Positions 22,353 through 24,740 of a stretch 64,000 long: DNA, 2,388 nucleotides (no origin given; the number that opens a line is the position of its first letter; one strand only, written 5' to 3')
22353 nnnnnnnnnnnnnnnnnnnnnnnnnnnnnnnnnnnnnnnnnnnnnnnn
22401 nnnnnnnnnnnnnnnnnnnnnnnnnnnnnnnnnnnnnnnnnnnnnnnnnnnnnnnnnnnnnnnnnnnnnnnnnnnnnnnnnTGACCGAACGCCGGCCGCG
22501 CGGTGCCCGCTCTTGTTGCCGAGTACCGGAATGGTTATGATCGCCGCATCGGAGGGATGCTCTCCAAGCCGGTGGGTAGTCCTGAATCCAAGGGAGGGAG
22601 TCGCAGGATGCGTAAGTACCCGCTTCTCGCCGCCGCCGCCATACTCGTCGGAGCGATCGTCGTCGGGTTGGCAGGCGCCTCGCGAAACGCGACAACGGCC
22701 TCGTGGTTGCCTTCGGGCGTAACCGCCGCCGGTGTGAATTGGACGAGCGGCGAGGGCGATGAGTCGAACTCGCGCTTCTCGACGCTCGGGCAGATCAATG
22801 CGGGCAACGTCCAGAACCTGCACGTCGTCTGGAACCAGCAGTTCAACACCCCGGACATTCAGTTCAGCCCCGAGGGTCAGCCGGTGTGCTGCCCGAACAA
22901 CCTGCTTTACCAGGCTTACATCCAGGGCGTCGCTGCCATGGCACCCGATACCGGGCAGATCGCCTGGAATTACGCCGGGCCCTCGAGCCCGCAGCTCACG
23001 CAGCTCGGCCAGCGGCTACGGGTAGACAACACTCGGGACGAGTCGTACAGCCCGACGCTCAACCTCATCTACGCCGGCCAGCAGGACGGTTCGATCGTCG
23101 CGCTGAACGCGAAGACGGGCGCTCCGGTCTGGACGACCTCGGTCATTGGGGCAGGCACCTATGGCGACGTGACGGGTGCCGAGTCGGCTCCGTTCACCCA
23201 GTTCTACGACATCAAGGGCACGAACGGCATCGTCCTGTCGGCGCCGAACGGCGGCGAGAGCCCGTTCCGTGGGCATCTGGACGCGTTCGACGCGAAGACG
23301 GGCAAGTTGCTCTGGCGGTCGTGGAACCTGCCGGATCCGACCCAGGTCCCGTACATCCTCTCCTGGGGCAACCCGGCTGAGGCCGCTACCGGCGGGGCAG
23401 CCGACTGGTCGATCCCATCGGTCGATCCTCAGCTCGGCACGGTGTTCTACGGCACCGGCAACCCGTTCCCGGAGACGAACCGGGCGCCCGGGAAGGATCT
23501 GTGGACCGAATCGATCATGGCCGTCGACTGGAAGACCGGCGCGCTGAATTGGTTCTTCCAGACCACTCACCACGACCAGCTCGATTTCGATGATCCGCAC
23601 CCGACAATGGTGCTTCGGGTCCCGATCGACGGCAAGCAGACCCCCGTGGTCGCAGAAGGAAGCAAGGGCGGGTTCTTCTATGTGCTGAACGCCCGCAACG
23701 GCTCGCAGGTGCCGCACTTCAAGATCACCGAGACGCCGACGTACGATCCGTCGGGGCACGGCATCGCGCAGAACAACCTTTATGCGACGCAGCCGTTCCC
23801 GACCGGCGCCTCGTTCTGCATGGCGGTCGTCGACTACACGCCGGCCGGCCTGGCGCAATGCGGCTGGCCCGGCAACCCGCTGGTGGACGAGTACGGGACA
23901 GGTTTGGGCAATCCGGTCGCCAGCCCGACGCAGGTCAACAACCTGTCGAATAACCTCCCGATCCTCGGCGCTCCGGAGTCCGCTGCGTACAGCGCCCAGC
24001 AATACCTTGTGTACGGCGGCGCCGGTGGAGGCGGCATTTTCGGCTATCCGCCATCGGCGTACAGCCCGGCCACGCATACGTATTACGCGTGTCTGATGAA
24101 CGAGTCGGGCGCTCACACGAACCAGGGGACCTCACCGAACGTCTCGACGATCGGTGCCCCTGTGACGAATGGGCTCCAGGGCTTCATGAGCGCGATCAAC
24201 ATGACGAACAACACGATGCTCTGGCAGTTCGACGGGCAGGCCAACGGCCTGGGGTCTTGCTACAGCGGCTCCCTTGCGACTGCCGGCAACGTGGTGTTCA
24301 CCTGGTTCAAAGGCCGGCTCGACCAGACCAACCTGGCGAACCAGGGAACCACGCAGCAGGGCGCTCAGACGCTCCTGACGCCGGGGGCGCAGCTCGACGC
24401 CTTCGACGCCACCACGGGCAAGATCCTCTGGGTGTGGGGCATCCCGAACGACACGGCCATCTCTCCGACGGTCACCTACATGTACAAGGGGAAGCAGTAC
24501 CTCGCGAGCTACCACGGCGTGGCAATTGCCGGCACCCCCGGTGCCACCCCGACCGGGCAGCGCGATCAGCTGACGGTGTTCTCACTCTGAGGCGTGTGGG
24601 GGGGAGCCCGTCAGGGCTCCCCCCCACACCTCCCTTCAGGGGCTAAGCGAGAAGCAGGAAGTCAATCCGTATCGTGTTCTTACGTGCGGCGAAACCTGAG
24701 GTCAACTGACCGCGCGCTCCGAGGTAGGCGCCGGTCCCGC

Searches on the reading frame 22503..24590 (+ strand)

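Call 71: search_protein_families(library=pfam, proteins=[window:22503-24590:+], max_evalue=0.0001)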
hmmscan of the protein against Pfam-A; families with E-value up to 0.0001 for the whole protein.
window:22503-24590:+ (695 aa): 3 families
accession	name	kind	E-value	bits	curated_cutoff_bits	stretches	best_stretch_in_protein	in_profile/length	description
PF01011.28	PQQ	-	7.5e-64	216.9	26.7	2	80-437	1-364/595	Glucose/ethanol/alcohol dehydrogenase, beta-propeller domain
PF13360.13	PQQ_2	-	4.7e-15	56.3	27.6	1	102-217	89-199/233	Outer membrane protein assembly factor BamB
PF13570.13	Beta-prop_ACSF4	-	6.8e-06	26.1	133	0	182-213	57-88/329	Beta-alanine-activating enzyme, beta-propeller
